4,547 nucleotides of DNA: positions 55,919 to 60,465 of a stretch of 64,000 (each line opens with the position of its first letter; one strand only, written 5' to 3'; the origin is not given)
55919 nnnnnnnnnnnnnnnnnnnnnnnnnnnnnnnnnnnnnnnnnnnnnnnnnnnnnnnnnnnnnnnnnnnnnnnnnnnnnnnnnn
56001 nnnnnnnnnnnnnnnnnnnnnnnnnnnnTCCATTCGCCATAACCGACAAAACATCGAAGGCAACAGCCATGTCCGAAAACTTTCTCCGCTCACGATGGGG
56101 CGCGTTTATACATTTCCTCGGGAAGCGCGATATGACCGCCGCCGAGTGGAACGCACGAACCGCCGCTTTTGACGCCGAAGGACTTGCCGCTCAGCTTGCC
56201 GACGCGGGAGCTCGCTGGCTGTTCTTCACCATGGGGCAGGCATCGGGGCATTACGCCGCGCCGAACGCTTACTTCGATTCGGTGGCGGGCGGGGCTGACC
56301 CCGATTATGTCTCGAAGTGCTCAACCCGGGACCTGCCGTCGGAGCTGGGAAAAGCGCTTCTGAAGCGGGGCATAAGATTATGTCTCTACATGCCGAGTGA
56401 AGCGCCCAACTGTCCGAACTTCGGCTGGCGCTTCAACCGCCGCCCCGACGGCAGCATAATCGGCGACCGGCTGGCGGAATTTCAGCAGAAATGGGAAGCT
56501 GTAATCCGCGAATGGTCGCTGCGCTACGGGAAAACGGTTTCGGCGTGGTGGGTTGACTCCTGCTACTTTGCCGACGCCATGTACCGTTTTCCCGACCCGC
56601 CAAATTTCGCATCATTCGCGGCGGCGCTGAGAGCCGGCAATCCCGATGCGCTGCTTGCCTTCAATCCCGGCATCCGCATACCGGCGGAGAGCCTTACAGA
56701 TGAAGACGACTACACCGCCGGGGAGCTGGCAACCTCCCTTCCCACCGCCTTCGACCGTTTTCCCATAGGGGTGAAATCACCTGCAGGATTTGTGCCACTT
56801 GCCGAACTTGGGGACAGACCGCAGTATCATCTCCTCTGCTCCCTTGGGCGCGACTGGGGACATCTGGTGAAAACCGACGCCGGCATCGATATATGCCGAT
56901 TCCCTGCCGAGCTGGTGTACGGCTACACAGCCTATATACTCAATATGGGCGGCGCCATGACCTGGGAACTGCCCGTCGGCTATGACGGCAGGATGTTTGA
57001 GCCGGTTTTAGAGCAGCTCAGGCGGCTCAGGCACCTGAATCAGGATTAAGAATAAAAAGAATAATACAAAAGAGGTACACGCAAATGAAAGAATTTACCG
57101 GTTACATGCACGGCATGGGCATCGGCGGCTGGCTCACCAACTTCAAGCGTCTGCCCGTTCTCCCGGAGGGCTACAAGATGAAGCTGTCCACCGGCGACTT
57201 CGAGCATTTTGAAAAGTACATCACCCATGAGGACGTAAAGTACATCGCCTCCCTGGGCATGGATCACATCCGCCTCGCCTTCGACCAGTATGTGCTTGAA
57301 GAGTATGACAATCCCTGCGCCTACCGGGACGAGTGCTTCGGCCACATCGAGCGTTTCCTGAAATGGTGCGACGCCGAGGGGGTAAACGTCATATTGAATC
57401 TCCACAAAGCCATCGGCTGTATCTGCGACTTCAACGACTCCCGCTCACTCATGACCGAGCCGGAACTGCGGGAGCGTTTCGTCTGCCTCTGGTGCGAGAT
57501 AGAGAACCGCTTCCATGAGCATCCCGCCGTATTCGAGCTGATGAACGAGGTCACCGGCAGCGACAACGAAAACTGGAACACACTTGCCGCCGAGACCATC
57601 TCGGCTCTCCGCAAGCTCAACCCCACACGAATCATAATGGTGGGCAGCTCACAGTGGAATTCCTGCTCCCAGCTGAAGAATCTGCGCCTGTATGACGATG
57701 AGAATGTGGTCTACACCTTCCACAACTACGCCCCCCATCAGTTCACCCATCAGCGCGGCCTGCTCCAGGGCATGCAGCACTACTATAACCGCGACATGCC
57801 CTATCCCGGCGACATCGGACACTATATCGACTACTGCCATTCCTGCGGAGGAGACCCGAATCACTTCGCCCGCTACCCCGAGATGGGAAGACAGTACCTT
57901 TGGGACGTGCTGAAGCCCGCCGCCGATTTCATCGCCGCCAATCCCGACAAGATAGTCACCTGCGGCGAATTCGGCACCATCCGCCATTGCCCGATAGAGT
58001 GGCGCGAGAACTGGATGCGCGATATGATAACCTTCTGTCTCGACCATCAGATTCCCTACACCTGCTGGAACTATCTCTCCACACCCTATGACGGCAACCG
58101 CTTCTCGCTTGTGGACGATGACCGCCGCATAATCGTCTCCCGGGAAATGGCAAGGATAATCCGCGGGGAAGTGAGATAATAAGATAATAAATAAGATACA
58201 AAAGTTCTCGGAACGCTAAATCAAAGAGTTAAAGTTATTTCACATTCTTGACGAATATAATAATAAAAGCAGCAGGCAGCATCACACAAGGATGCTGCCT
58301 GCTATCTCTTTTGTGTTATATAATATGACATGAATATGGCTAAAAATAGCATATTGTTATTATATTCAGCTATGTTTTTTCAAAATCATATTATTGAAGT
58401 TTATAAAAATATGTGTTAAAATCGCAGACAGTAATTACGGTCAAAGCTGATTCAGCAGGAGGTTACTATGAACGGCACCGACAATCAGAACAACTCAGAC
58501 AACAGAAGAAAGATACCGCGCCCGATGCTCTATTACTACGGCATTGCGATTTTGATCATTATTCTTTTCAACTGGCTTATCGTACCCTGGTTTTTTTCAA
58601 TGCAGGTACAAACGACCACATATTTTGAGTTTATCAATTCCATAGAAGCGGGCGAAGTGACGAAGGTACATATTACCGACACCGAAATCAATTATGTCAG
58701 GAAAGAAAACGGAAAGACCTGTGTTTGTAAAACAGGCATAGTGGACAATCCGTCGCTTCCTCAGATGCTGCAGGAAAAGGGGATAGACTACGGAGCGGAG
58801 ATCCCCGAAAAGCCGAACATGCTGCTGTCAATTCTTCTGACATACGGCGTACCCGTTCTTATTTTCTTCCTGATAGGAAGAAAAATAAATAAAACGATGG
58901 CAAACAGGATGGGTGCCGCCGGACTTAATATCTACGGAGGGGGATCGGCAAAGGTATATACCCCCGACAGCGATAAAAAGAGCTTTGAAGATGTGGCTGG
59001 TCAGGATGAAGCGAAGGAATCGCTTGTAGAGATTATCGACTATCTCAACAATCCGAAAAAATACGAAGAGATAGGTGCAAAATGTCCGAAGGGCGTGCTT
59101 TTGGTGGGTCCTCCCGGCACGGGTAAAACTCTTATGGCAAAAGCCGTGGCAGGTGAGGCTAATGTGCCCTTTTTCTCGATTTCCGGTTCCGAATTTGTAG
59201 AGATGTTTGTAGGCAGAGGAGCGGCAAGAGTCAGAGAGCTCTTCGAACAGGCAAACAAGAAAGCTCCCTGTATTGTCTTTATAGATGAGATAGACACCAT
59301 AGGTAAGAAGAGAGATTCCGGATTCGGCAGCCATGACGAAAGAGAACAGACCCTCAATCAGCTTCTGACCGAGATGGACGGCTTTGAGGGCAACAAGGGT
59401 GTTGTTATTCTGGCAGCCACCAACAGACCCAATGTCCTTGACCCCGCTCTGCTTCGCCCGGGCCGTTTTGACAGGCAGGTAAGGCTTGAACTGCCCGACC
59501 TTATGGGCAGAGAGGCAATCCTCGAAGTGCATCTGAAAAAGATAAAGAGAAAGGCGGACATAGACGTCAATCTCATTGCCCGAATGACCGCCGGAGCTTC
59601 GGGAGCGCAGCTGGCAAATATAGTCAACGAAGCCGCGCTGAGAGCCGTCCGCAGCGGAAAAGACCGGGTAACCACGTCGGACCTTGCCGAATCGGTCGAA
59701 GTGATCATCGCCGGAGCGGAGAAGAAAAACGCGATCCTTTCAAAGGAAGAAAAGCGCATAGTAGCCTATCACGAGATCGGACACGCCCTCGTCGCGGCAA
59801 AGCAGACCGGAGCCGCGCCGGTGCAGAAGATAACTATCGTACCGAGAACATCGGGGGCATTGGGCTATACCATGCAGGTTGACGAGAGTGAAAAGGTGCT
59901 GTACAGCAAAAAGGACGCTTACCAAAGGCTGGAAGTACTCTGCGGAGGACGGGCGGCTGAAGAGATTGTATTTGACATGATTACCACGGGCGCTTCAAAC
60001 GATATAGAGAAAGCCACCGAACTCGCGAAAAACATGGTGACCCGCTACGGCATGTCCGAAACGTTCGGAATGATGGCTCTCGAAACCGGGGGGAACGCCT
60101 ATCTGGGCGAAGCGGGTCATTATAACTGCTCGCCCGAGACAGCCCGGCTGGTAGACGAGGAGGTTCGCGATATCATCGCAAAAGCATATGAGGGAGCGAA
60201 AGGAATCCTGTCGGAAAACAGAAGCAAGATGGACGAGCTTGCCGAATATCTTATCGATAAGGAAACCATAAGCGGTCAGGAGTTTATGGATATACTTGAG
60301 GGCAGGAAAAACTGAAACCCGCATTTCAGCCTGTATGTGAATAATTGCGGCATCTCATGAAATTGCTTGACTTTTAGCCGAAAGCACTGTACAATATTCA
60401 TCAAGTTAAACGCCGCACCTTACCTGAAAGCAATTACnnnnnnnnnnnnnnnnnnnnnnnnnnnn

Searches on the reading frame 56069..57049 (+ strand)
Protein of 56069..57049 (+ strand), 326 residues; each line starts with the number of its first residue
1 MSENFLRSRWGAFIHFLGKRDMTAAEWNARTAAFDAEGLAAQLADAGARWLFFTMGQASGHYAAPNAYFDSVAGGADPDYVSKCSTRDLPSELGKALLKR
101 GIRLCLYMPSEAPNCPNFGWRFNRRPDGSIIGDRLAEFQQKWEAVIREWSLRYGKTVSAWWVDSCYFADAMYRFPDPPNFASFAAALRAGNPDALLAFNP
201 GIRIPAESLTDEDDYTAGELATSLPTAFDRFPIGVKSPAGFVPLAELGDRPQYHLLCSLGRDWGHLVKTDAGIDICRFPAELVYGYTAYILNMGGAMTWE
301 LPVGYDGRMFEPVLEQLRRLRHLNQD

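Call 11: search_protein_families(library=pfam, proteins=[window:56069-57049:+], max_evalue=0.01)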
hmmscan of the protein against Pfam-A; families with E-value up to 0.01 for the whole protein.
window:56069-57049:+ (326 aa): 1 family
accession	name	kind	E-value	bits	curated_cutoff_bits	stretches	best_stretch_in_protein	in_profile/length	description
PF01120.23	Alpha_L_fucos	-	2.3e-06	27.7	25.2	1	24-165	86-212/345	Alpha-L-fucosidase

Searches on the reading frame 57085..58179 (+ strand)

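Call 11: search_protein_families(library=pfam, proteins=[window:57085-58179:+], max_evalue=0.01)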
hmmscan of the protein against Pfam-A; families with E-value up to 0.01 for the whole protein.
window:57085-58179:+ (364 aa): 1 family
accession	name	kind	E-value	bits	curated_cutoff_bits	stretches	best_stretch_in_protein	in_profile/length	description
PF00150.24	Cellulase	-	1.1e-31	110.8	23.5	1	41-330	17-268/272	Cellulase (glycosyl hydrolase family 5)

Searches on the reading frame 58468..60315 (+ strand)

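Call 11: search_protein_families(library=pfam, proteins=[window:58468-60315:+], max_evalue=0.01)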
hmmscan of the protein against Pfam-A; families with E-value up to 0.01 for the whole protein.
window:58468-60315:+ (615 aa): 15 families
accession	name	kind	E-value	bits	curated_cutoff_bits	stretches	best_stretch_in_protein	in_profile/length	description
PF01434.24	Peptidase_M41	-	1.2e-63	214.9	29.9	1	423-609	2-191/191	Peptidase family M41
PF00004.35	AAA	-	1.4e-47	161.8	21.2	1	210-341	1-130/131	ATPase family associated with various cellular activities (AAA)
PF17862.7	AAA_lid_3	-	5e-12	45.6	27.2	1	364-406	1-43/45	AAA+ lid domain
PF06480.20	FtsH_ext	-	4.5e-09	36.9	25.5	1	21-113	2-99/103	FtsH Extracellular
PF06068.19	TIP49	-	1.6e-06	28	23.8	1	172-246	22-91/347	TIP49 P-loop domain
PF07728.20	AAA_5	-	2.6e-06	27.9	22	1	209-329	1-136/139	AAA domain (dynein-related subfamily)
PF05496.18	RuvB_N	-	3.2e-06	27.4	27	1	171-279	4-97/159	Holliday junction DNA helicase RuvB P-loop domain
PF13191.12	AAA_16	-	2.9e-05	25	32.6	1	199-232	16-49/167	AAA ATPase domain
PF07724.20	AAA_2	-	9.9e-05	22.9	27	1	210-280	6-89/166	AAA domain (Cdc48 subfamily)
PF13207.12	AAA_17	-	0.00048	20.9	27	1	213-268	1-55/136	AAA domain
PF20720.3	nSTAND3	-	0.00057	20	27.2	1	210-355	20-152/155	Novel STAND NTPase 3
PF13401.12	AAA_22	-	0.0007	20.3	27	0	210-255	8-50/130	AAA domain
PF01078.27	Mg_chelatase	-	0.0031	17.4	20.3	1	197-228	12-43/207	Magnesium chelatase, subunit ChlI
PF13173.12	AAA_14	-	0.0043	17.5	27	0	210-278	5-74/129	AAA domain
PF12775.13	AAA_7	-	0.0094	15.9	25.8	0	207-232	33-58/181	P-loop containing dynein motor region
